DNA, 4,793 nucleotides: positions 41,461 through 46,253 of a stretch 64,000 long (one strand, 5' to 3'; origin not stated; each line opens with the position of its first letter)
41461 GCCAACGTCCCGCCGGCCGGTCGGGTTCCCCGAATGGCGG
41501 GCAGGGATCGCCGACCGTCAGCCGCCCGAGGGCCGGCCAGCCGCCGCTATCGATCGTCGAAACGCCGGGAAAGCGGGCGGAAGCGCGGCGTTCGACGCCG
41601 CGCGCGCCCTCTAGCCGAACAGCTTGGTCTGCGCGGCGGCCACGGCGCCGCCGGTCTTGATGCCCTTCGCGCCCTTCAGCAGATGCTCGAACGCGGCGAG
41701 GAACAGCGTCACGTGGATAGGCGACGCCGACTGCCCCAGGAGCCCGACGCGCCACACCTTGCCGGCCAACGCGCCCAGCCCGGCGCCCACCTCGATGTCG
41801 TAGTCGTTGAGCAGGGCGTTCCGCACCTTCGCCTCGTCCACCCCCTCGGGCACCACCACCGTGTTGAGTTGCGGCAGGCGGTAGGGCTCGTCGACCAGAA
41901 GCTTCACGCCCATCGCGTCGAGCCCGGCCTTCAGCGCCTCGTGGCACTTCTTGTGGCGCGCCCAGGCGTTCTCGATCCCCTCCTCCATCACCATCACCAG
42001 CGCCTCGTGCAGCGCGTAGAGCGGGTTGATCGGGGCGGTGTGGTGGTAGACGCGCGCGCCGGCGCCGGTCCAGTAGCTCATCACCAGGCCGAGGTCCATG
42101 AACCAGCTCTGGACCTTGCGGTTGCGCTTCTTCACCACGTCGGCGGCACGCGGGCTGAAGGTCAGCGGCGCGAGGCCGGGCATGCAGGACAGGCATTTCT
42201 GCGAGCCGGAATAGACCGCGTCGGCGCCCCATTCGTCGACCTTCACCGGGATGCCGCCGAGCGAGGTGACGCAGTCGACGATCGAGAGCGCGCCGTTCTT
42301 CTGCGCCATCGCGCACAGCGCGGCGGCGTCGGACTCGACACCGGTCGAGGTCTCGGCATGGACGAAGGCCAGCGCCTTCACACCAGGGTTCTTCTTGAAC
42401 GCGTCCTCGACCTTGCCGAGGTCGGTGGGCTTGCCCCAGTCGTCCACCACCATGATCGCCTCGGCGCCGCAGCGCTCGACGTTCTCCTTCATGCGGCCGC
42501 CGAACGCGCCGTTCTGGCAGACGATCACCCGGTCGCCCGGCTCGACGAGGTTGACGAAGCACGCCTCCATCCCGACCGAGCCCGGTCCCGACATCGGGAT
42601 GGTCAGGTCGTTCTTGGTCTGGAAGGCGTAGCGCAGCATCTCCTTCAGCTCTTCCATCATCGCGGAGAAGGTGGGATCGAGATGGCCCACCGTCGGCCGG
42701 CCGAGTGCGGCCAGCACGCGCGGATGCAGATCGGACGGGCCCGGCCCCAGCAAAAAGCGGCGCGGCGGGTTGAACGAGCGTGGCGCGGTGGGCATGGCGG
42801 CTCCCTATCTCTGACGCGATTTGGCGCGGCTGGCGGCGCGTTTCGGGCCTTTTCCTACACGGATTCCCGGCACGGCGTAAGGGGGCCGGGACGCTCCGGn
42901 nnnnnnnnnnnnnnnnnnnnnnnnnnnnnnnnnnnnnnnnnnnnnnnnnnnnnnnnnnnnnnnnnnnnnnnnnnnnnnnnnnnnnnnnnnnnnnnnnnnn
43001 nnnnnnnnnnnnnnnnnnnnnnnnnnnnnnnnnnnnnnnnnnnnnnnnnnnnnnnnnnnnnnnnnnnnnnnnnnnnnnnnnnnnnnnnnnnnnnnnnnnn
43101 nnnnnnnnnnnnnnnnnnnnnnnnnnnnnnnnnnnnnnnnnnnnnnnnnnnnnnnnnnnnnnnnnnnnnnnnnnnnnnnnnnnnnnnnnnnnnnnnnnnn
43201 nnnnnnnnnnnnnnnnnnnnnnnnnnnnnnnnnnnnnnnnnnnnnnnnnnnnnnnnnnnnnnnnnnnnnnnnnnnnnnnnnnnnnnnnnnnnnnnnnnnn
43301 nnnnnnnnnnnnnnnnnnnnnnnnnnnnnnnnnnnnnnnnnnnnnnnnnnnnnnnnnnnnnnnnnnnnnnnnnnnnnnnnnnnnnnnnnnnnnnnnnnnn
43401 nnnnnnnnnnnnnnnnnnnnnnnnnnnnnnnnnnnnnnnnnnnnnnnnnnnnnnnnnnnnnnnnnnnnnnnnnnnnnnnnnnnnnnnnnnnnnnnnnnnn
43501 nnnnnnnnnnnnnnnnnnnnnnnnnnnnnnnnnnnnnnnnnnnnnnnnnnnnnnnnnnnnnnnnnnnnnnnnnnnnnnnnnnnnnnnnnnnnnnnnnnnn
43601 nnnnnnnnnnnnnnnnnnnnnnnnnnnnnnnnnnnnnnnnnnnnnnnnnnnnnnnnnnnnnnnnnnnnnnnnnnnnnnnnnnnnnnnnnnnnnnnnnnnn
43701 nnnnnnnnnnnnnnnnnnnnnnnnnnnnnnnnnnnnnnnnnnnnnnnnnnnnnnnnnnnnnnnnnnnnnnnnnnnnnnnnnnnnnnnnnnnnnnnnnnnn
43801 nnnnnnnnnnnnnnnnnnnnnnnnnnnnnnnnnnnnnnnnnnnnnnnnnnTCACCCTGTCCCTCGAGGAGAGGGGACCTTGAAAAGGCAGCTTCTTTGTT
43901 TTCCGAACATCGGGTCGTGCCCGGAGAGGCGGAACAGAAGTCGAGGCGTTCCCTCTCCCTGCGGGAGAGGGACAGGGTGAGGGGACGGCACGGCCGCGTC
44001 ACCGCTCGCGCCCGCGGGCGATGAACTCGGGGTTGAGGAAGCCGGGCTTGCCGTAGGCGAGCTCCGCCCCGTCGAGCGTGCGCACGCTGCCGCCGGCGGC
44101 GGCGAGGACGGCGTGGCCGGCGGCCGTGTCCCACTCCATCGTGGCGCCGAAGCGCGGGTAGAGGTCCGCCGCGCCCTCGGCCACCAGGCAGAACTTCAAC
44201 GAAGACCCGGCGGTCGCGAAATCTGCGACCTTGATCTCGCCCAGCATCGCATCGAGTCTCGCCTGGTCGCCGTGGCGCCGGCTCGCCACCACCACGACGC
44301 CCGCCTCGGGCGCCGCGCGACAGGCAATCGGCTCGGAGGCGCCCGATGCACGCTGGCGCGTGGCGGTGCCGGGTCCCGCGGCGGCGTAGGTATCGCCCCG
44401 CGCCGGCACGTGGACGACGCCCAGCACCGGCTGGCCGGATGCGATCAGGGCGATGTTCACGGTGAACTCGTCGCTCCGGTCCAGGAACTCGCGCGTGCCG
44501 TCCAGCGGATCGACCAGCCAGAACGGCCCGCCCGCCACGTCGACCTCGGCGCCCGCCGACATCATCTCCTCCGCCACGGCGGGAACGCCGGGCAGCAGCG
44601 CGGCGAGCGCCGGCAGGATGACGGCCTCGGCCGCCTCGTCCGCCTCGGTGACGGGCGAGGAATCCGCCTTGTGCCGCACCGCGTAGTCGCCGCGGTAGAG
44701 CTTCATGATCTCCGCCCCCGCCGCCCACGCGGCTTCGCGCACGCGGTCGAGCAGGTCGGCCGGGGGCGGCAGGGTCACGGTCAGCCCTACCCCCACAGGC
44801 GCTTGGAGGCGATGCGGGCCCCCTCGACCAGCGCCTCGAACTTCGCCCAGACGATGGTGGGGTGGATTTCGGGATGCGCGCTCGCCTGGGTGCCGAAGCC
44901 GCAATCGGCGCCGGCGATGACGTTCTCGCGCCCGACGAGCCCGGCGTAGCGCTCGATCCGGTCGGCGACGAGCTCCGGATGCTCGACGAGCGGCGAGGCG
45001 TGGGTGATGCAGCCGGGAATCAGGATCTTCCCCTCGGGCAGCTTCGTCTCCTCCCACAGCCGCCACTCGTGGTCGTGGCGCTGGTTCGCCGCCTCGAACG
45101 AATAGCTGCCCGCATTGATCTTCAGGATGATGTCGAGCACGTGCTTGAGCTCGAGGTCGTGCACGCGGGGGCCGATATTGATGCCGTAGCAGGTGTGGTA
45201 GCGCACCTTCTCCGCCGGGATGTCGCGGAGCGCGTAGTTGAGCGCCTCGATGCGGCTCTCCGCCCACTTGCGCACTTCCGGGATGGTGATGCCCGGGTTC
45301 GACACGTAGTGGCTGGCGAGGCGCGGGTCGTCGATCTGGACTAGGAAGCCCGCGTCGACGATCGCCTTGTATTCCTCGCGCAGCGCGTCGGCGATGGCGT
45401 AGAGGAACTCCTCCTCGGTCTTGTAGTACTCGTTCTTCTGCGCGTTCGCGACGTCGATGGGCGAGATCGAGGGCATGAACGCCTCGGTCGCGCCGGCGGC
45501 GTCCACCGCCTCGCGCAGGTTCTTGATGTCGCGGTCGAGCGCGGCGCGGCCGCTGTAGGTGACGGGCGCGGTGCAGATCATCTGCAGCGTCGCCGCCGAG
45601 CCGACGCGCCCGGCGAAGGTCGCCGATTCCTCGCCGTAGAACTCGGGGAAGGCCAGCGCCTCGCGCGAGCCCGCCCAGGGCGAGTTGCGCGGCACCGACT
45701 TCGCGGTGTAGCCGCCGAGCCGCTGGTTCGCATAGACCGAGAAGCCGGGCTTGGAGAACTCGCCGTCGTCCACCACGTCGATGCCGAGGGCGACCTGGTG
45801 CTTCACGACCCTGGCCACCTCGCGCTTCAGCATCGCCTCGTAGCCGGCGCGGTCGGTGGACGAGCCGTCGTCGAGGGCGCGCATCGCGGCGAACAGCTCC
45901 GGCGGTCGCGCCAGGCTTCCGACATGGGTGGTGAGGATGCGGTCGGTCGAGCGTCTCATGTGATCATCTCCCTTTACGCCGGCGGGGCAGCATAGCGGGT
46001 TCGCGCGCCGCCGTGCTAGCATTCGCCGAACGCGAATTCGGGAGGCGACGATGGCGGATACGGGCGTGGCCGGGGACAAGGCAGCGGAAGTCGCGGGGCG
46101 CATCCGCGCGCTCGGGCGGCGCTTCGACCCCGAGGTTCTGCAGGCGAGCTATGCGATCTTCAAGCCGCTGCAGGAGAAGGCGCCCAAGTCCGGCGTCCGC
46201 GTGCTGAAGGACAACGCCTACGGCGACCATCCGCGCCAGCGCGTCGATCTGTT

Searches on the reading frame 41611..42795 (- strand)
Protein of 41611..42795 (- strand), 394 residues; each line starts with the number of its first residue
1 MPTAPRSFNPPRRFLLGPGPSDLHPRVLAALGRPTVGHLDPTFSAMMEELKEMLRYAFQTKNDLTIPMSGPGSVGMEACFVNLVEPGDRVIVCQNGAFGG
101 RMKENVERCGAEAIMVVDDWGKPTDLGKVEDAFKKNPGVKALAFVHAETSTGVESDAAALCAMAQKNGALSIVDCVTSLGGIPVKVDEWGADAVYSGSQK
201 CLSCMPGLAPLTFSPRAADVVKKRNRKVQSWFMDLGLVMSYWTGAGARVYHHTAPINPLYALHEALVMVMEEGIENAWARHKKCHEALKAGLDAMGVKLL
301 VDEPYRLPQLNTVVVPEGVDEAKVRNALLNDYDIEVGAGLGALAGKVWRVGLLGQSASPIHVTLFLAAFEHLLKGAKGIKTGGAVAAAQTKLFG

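Call 40: search_protein_families(library=pfam, proteins=[window:41611-42795:-], max_evalue=0.00001)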
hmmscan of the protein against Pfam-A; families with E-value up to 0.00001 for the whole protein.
window:41611-42795:- (394 aa): 1 family
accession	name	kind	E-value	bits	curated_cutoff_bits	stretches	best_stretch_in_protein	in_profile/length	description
PF00266.25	Aminotran_5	-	2.6e-25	89.6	21.5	1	35-340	33-339/371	Aminotransferase class-V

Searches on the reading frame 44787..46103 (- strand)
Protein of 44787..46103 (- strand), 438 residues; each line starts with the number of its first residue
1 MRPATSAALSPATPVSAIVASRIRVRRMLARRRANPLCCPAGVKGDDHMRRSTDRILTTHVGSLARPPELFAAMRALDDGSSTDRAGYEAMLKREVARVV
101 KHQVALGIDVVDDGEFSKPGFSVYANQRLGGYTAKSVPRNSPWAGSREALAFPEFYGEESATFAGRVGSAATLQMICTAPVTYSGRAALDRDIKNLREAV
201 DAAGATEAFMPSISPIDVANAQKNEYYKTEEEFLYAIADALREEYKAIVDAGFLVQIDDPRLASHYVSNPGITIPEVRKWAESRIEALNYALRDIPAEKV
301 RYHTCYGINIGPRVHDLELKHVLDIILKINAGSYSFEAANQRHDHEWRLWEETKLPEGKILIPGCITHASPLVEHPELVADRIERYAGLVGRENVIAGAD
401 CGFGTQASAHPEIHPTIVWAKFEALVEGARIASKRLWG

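Call 40: search_protein_families(library=pfam, proteins=[window:44787-46103:-], max_evalue=0.00001)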
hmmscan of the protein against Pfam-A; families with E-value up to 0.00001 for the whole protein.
window:44787-46103:- (438 aa): 1 family
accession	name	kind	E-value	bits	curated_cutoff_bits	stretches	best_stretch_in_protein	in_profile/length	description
PF01717.24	Meth_synt_2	-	9.9e-14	51.8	21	1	230-407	145-307/324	Cobalamin-independent synthase, Catalytic domain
